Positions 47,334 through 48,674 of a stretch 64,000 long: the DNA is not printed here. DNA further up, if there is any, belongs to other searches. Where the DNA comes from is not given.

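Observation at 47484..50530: Candidate c-di-AMP turnover operon: DisA-like diadenylate cyclase, unknown protein, DHH/DHHA1 phosphoesterase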

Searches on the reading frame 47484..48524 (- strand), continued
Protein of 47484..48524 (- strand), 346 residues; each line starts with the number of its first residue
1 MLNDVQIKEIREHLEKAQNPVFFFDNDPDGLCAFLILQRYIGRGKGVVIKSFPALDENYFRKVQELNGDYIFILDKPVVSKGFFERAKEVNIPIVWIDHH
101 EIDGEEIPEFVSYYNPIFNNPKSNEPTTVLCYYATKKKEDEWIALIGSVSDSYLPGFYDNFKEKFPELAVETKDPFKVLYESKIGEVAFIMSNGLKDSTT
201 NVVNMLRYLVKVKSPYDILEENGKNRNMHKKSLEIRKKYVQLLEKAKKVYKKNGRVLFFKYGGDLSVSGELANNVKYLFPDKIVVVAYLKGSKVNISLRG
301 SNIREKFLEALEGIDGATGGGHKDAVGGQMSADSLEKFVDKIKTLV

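Call 65: find_encoding_contigs(protein=P0369, flank=4000, max_places=1)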
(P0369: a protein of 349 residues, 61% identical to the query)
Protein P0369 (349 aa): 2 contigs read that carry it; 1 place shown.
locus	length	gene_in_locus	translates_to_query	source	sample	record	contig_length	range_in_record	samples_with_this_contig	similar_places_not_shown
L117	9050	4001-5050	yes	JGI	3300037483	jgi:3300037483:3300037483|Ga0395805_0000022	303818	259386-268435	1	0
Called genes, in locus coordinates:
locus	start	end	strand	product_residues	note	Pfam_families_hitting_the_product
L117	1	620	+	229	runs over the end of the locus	PF01694:Rhomboid, PF08551:DUF1751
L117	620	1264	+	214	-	PF01944:SpoIIM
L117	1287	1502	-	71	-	-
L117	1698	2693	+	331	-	PF01916:DS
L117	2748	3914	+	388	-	PF02457:DAC, PF10635:DisA-linker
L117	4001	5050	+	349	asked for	PF01368:DHH (weak), PF02272:DHHA1 (weak)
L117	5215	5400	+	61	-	-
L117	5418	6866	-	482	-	PF00587:tRNA-synt_2b, PF03129:HGTP_anticodon, PF09180:ProRS-C_1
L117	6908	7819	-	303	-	PF00089:Trypsin, PF13365:Trypsin_2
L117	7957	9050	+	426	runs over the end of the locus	PF18195:GatD_N, PF00710:Asparaginase, PF17763:Asparaginase_C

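Call 83: search_protein_families(library=padloc, proteins=[window:47484-48524:-], max_evalue=0.01)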
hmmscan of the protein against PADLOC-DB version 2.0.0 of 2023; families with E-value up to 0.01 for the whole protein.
window:47484-48524:- (346 aa): 0 families
